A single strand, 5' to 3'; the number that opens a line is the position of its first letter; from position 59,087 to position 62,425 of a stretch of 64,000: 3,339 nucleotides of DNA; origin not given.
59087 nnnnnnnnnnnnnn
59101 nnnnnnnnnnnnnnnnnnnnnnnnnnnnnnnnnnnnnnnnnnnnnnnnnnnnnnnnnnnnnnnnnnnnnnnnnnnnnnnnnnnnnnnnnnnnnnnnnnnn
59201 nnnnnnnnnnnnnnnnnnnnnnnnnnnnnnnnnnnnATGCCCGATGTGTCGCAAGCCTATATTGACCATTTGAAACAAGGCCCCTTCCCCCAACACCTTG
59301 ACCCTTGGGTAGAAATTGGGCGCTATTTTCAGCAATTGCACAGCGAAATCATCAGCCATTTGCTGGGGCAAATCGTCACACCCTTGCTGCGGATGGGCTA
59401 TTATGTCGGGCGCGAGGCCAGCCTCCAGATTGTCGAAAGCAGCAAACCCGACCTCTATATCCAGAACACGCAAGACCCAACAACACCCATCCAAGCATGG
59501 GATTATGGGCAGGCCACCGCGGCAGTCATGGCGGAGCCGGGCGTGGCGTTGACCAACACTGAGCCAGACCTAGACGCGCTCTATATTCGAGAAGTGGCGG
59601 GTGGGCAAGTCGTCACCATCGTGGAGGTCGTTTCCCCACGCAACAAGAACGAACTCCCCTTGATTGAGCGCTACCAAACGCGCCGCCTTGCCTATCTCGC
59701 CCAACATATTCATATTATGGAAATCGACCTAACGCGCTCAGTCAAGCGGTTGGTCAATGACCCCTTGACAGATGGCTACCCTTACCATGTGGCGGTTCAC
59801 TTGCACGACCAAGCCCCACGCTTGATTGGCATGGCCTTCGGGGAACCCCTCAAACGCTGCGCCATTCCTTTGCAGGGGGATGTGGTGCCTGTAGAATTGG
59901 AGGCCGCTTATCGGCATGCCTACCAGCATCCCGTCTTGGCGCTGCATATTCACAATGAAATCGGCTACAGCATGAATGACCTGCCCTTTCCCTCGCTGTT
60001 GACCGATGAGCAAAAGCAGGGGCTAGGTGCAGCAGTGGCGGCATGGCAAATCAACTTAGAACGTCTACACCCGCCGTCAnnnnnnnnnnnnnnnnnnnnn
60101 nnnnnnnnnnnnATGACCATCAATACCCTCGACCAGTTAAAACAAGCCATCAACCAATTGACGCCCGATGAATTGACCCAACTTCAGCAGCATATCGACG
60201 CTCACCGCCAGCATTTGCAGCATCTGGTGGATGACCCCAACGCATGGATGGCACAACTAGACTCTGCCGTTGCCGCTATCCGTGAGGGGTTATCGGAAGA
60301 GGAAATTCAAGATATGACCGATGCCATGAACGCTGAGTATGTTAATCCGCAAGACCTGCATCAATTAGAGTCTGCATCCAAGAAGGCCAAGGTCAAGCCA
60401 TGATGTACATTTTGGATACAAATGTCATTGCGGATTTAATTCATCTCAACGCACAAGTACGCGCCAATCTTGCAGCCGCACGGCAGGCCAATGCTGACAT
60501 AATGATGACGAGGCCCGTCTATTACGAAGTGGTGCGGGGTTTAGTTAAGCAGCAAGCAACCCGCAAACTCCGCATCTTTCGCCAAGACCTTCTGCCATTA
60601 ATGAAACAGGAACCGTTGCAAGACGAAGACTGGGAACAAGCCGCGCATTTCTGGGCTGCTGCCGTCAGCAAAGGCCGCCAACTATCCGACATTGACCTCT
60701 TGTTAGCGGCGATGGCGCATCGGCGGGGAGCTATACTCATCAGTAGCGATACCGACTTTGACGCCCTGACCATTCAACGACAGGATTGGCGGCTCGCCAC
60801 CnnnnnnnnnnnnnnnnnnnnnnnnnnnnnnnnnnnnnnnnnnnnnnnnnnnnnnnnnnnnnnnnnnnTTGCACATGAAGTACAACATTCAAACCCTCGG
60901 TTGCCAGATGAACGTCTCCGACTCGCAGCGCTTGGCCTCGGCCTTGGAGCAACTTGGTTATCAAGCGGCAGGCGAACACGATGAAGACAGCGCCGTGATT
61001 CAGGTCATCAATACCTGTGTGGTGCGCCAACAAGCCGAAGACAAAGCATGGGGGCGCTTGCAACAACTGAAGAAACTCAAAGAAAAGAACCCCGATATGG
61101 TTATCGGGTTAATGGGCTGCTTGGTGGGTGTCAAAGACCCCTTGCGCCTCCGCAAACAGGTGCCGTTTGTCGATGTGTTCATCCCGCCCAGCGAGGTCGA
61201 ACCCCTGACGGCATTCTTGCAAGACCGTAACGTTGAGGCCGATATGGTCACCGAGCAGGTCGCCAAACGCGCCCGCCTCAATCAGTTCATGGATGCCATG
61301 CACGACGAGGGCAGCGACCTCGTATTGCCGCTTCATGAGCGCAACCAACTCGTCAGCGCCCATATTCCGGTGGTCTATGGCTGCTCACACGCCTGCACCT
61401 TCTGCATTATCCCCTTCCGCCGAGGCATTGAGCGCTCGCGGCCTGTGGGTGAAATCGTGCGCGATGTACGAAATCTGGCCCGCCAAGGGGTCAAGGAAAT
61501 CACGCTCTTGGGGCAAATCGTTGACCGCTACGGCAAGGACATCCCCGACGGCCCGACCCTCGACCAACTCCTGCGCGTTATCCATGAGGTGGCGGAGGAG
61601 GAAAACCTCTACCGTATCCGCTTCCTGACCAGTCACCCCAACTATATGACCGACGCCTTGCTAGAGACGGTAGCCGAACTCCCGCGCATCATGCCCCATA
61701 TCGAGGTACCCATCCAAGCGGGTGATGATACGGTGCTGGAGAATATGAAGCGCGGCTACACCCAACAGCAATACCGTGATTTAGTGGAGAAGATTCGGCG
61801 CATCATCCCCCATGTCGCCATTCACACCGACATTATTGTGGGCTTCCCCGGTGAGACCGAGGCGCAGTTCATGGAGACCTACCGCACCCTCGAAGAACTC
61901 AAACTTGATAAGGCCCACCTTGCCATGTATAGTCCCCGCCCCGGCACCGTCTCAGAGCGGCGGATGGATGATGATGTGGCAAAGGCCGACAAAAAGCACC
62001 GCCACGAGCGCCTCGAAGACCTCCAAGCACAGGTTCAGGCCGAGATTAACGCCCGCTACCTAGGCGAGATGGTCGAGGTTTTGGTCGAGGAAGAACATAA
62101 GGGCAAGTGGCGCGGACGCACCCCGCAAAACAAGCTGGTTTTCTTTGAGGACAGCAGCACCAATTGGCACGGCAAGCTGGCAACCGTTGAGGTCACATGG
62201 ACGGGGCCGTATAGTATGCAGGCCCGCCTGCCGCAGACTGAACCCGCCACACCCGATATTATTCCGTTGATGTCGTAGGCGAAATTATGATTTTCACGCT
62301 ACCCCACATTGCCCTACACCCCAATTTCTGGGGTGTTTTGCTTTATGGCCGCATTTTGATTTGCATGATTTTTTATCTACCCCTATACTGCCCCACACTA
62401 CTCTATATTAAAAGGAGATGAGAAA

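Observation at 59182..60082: DUF4058-like nuclease-fold gene divergently paired with the TIR-FGE gene across a 55-nt shared control region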

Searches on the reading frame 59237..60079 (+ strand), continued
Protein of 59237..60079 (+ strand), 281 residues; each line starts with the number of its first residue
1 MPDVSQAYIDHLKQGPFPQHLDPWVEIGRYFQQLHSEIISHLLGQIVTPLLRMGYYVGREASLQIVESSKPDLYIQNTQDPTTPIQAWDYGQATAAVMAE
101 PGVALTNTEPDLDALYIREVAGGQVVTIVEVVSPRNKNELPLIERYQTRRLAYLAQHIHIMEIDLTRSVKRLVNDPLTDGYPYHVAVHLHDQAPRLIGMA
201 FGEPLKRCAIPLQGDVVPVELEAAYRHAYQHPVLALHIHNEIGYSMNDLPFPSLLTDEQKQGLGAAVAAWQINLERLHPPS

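Call 70: find_encoding_contigs(protein=P0064, flank=5000, max_places=3)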
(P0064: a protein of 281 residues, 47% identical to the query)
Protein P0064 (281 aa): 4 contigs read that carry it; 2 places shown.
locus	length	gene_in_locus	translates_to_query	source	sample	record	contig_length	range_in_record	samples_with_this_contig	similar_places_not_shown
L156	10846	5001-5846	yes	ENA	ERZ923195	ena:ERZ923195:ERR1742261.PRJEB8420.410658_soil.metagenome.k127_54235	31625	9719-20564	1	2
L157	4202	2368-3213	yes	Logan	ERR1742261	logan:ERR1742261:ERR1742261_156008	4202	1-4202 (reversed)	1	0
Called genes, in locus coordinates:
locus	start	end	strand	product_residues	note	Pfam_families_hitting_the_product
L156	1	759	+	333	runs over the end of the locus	PF00795:CN_hydrolase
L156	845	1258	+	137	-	PF08814:XisH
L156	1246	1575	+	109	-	PF08869:XisI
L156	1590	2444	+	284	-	PF00248:Aldo_ket_red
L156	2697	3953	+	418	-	PF00149:Metallophos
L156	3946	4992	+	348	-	PF04055:Radical_SAM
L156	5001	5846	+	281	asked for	PF13267:DUF4058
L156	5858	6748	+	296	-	-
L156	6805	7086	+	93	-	-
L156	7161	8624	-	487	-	PF07995:GSDH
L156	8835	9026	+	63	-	-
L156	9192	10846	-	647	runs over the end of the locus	PF00561:Abhydrolase_1, PF08386:Abhydrolase_4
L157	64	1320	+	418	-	PF00149:Metallophos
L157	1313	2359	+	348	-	PF04055:Radical_SAM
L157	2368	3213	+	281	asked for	PF13267:DUF4058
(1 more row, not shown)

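Call 71: find_related_loci(query=A1, collection=viral_contigs, flank=5000)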
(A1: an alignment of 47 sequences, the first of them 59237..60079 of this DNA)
Query A1 (281 aa) in viral_contigs; peptide patterns used: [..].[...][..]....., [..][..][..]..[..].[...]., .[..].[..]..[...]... (x = any residue, [..] = any of these).
56 stretches matched a pattern, but none encodes a relative of the query by tblastn (E <= 1e-3).

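Call 74: search_protein_families(library=pfam, proteins=[L040:2496-3059:+], max_evalue=0.001)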
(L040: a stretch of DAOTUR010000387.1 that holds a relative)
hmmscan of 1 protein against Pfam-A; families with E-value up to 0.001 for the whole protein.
L040:2496-3059:+ (188 aa): 1 family
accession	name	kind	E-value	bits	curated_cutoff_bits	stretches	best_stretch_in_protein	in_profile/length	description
PF05685.18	Uma2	-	1.2e-28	100.1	27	1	14-177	1-171/172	Putative restriction endonuclease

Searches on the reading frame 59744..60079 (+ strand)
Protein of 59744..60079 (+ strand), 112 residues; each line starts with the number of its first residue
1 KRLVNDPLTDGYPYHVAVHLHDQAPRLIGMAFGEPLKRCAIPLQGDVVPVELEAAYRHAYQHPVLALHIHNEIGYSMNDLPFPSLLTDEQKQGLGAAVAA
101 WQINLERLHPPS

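Call 53: predict_structure(alignment_id=A4)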
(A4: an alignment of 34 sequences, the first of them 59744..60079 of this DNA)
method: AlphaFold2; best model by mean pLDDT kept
length: 112 residues; sequences in the alignment: 34
mean_pLDDT: 80.4   pTM: 0.46
mean pLDDT of the five models: 80.4, 78.6, 77.7, 77.1, 75.0
residues with pLDDT >= 90: 7; 70-90: 89; 50-70: 13; < 50: 3
segments of 3 or more residues with pLDDT < 50: none
pLDDT, mean of each block of 10 residues (from residue 1): 71 84 85 86 87 81 69 70 86 86 82 60
secondary structure, 60 per line:
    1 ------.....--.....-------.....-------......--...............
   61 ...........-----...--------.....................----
elements in order: H7-11 E14-18 E26-30 E38-43 E46-51 H52-71 H88-108

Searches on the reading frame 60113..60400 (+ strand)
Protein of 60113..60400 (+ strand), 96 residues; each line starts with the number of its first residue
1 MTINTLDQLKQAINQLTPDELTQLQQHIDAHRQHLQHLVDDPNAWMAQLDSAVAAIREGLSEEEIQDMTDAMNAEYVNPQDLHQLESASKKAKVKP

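Call 3: search_protein_families(library=pfam, proteins=[window:60113-60400:+], max_evalue=0.01)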
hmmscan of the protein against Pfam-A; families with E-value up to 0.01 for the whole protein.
window:60113-60400:+ (96 aa): 2 families
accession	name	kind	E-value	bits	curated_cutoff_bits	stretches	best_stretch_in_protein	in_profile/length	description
PF06005.17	ZapB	-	7.4e-05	23.6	31.5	1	2-57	16-70/71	Cell division protein ZapB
PF06160.17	EzrA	-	0.0091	14.8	39.6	0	5-84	227-306/557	Septation ring formation regulator, EzrA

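Call 4: search_protein_families(library=padloc, proteins=[window:60113-60400:+], max_evalue=0.01)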
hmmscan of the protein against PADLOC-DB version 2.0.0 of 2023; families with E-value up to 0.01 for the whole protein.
window:60113-60400:+ (96 aa): 0 families

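Call 55: search_protein_families(library=ncbifam, proteins=[window:60113-60400:+], max_evalue=0.001)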
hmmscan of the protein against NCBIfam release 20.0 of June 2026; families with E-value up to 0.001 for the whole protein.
window:60113-60400:+ (96 aa): 0 families

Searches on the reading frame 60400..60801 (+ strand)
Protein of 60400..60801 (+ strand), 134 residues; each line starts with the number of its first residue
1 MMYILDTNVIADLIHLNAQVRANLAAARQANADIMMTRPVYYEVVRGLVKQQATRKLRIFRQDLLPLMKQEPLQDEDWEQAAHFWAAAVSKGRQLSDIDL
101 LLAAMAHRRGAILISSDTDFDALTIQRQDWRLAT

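Call 3: search_protein_families(library=pfam, proteins=[window:60400-60801:+], max_evalue=0.01)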
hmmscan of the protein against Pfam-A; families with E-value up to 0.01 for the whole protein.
window:60400-60801:+ (134 aa): 1 family
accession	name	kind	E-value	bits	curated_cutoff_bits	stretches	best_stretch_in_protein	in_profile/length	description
PF01850.27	PIN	-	3e-16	60.6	23.6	1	3-123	1-117/120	PIN domain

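Call 4: search_protein_families(library=padloc, proteins=[window:60400-60801:+], max_evalue=0.01)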
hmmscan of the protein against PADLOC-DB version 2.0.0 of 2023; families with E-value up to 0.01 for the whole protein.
window:60400-60801:+ (134 aa): 0 families

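Call 55: search_protein_families(library=ncbifam, proteins=[window:60400-60801:+], max_evalue=0.001)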
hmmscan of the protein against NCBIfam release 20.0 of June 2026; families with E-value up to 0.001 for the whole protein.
window:60400-60801:+ (134 aa): 2 families
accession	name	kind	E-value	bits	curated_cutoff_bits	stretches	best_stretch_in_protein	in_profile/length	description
NF047959.1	TA_toxin_VapC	equivalog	2.6e-13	50.1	80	1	4-123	2-119/125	type II toxin-antitoxin system VapC family toxin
NF047863.1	VapCLeptosp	equivalog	3.9e-09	36.9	140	1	3-118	1-115/130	type II toxin-antitoxin system tRNA(fMet)-specific endonuclease VapC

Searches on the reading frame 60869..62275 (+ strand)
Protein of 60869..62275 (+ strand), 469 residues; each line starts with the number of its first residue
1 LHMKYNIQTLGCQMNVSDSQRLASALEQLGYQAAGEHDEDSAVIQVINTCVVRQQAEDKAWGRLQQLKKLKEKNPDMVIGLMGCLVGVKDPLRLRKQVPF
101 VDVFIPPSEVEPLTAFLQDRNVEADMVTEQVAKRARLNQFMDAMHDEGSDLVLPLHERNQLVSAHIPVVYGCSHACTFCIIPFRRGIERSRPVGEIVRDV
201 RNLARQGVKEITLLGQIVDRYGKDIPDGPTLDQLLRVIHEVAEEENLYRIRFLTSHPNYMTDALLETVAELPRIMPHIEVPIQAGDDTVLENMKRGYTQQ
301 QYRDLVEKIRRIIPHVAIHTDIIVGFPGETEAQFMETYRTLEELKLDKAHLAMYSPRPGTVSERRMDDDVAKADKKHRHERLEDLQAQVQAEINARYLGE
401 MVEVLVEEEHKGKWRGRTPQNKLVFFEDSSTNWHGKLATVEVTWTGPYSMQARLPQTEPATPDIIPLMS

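Call 55: search_protein_families(library=ncbifam, proteins=[window:60869-62275:+], max_evalue=0.001)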
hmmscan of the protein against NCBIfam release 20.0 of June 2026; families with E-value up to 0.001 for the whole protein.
window:60869-62275:+ (469 aa): 28 families (the best 25 are shown)
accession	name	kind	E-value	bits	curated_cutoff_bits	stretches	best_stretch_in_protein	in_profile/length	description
NF010916.0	PRK14336.1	equivalog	2.4e-130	435.1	606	2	142-454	107-412/418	tRNA (N6-isopentenyl adenosine(37)-C2)-methylthiotransferase MiaB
TIGR00089.1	TIGR00089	subfamily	3.9e-125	418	251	1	4-451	1-428/429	MiaB/RimO family radical SAM methylthiotransferase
TIGR01574.1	miaB-methiolase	equivalog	1e-111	374.1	355.3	1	4-453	1-435/437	tRNA (N6-isopentenyl adenosine(37)-C2)-methylthiotransferase MiaB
TIGR01579.1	MiaB-like-C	equivalog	5.5e-86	289.4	357.05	1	7-442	1-416/416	tRNA (N(6)-L-threonylcarbamoyladenosine(37)-C(2))-methylthiotransferase MtaB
TIGR01125.1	TIGR01125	equivalog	3.3e-75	253.8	356.95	1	6-418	3-392/432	30S ribosomal protein S12 methylthiotransferase RimO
TIGR01578.1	MiaB-like-B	hypoth_equivalog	3e-71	240.4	314.7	1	4-449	1-415/421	tRNA (N(6)-L-threonylcarbamoyladenosine(37)-C(2))-methylthiotransferase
TIGR04014.1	B12_SAM_MJ_0865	equivalog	1.2e-25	90.2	360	1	164-363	161-355/434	methyl-coenzyme M reductase glutamine C-methyltransferase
TIGR04013.1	B12_SAM_MJ_1487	hypoth_equivalog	4.1e-22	78.6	251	1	104-375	96-366/382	TIGR04013 family B12-binding domain/radical SAM domain-containing protein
TIGR04479.1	bcpD_PhpK_rSAM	subfamily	5.3e-14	51.5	600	1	282-347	349-412/504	PhpK family radical SAM P-methyltransferase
TIGR03471.1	HpnJ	equivalog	6.9e-12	45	577.6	1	170-375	204-397/472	hopanoid biosynthesis associated radical SAM protein HpnJ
TIGR01212.1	TIGR01212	equivalog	2.7e-07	30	180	1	243-351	105-212/302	tRNA modification radical SAM protein MnmL/YtqA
TIGR04072.2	rSAM_ladder_B12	equivalog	1.2e-06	27.5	360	1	169-345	186-350/443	lipid biosynthesis B12-binding/radical SAM protein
TIGR03994.1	rSAM_HemZ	equivalog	2.7e-06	26.8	321.4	1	230-349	155-271/401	coproporphyrinogen dehydrogenase HemZ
NF053742.1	LipS1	equivalog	5.1e-06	26.3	230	1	172-373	17-202/268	LipS1 family lipoyl synthase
NF040546.1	rSAM_CUAEP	equivalog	5.8e-06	25.3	500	1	169-345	177-342/468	CUAEP/CCAEP-tail radical SAM (seleno)protein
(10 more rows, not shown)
